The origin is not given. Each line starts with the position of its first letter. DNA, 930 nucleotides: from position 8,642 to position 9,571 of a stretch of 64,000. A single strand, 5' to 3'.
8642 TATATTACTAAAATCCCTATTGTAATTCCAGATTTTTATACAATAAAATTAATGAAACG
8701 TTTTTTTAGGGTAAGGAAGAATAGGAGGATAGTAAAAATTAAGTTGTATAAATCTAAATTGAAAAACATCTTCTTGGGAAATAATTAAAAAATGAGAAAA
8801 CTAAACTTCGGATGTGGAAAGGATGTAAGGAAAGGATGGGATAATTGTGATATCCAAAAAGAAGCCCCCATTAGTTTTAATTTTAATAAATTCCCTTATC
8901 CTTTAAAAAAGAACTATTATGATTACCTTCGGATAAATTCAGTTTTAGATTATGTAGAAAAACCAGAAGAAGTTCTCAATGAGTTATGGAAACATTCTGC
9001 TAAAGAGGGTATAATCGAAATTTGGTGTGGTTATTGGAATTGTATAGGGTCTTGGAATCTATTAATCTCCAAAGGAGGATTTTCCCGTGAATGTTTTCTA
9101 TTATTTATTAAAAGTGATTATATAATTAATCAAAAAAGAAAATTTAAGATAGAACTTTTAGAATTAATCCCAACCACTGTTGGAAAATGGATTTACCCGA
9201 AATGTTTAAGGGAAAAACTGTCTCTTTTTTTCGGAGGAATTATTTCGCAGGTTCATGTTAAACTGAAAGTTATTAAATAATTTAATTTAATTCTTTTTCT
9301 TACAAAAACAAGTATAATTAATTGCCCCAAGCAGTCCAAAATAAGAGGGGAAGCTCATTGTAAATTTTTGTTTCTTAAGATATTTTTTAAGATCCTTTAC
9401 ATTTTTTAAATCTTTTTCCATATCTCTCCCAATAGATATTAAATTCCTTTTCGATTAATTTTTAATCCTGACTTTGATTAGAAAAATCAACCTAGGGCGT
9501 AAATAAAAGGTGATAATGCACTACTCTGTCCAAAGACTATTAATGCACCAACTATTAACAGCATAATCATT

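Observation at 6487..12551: Tandem segmental duplication of a five-gene glycan module, followed by reciprocal gene decay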

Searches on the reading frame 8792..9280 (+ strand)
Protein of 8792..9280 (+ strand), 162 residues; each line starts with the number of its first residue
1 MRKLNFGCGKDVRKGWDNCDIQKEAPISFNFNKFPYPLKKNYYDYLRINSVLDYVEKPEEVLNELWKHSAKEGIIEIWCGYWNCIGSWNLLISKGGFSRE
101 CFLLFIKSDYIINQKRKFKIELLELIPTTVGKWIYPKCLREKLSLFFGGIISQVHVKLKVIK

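Call 10: search_protein_families(library=pfam, proteins=[window:8792-9280:+], max_evalue=0.01)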
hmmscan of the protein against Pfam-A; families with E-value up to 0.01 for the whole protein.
window:8792-9280:+ (162 aa): 0 families

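Call 11: search_protein_families(library=ncbifam, proteins=[window:8792-9280:+], max_evalue=0.01)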
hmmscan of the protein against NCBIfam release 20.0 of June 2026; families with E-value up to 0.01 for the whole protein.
window:8792-9280:+ (162 aa): 0 families

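Call 15: find_encoding_contigs(protein=window:8792-9280:+, flank=10000, max_places=10)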
Protein window:8792-9280:+ (162 aa): no gene with exactly this product is on record in the collection.

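Call 24: search_protein_families(library=pfam, proteins=[window:8792-9280:+], max_evalue=1)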
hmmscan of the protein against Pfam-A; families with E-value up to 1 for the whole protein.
window:8792-9280:+ (162 aa): 3 families
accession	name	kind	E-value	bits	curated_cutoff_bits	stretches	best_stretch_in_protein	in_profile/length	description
PF08242.18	Methyltransf_12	-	0.045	14.9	30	1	23-74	55-97/98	Methyltransferase domain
PF08241.18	Methyltransf_11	-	0.045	14.8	21.2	1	36-75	54-93/95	Methyltransferase domain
PF07021.18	MetW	-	0.091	12.8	21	1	40-92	73-123/193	Methionine biosynthesis protein MetW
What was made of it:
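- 8792..9280 (+): Intact small class-I SAM methyltransferase (sMT), 162 aa. The protein's own Pfam hit is only E 0.045 (call 24).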

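Call 40: find_encoding_contigs(protein=window:8858-9280:+, flank=10000, max_places=6)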
Protein window:8858-9280:+ (140 aa): no gene with exactly this product is on record in the collection.

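Call 51: search_solved_structures(query=window:8792-9280:+, max_evalue=1)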
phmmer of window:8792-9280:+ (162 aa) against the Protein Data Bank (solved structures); distinct sequences matched with E-value up to 1: 3.
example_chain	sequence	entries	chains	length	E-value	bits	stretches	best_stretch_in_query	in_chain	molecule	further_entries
7dvf_A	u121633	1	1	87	0.061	16.5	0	114-151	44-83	reDPBB_sym2 protein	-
3mgg_A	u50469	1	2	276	0.33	14.1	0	30-77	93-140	Methyltransferase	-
7dvc_A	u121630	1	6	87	0.4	13.8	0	114-151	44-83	reDPBB_sym1 protein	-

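Call 59: find_related_loci(query=window:8792-9280:+, collection=metagenome_contigs, flank=8000)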
Query window:8792-9280:+ (162 aa) in metagenome_contigs; peptide patterns used: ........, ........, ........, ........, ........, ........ (x = any residue, [..] = any of these).
159 stretches matched a pattern; 20 encode a relative of the query (tblastn E <= 1e-3); 20 distinct loci.
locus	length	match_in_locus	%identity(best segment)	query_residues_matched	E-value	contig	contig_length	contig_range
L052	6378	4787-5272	61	1-162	5e-62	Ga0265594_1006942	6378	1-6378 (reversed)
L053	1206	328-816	54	1-162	2e-56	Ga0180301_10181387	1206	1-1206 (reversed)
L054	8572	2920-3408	54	1-162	7e-53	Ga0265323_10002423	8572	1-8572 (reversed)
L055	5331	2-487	56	3-162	7e-52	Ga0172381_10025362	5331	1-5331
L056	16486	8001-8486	49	1-162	1e-49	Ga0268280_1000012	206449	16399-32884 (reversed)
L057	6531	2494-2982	47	1-162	4e-47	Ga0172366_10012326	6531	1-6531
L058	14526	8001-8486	47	1-162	2e-43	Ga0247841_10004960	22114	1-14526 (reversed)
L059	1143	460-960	49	4-162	7e-44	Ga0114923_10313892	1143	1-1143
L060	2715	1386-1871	46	1-161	2e-41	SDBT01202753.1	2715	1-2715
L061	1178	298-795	42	1-162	4e-36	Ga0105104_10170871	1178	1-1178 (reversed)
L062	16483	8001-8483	42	1-162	1e-34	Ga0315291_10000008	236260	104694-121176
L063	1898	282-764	43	2-162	1e-34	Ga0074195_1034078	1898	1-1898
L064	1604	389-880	42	3-162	3e-34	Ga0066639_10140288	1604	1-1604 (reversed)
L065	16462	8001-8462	40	2-162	2e-32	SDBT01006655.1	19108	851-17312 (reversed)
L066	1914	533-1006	41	1-162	3e-30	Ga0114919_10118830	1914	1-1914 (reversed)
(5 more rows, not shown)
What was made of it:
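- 8792..9280 (+): Full-length homologues at up to 61% identity (call 59).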

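Call 62: search_protein_families(library=pfam, alignment_id=A2, max_evalue=0.01)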
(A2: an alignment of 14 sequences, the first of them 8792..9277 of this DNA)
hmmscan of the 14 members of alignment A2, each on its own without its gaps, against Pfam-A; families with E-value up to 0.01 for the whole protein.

A. member 1, window:8792-9277:+ (162 aa): 0 families

B. families by the number of members that match (of 14 scanned): 9 families
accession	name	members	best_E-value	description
PF08241.18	Methyltransf_11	12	6.5e-10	Methyltransferase domain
PF13489.12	Methyltransf_23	9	1.1e-07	Methyltransferase domain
PF08242.18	Methyltransf_12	8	1.2e-06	Methyltransferase domain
PF13847.12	Methyltransf_31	8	7.6e-05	Methyltransferase domain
PF13649.12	Methyltransf_25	5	6.4e-05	Methyltransferase domain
PF07021.18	MetW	4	0.0002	Methionine biosynthesis protein MetW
PF01555.25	N6_N4_Mtase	2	0.00063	DNA methylase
PF05219.18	DREV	1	0.00017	DREV methyltransferase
PF09687.15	PRESAN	1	0.0011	Plasmodium RESA N-terminal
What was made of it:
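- On Class-I SAM methyltransferase (for the 162-aa 'small MT'): 12 of 14 full-length homologues hit Methyltransf_11, best E 6.5e-10 (call 62).
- Checked: The small methyltransferase has no significant hit of its own, but 12 of 14 of its relatives hit Methyltransf_11 (call 62).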

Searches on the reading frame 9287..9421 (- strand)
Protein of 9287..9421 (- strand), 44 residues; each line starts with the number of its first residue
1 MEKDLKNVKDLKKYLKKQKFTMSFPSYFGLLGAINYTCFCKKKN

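Call 56: find_encoding_contigs(protein=window:9287-9421:-, flank=5000, max_places=6)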
Protein window:9287-9421:- (44 aa): no gene with exactly this product is on record in the collection.
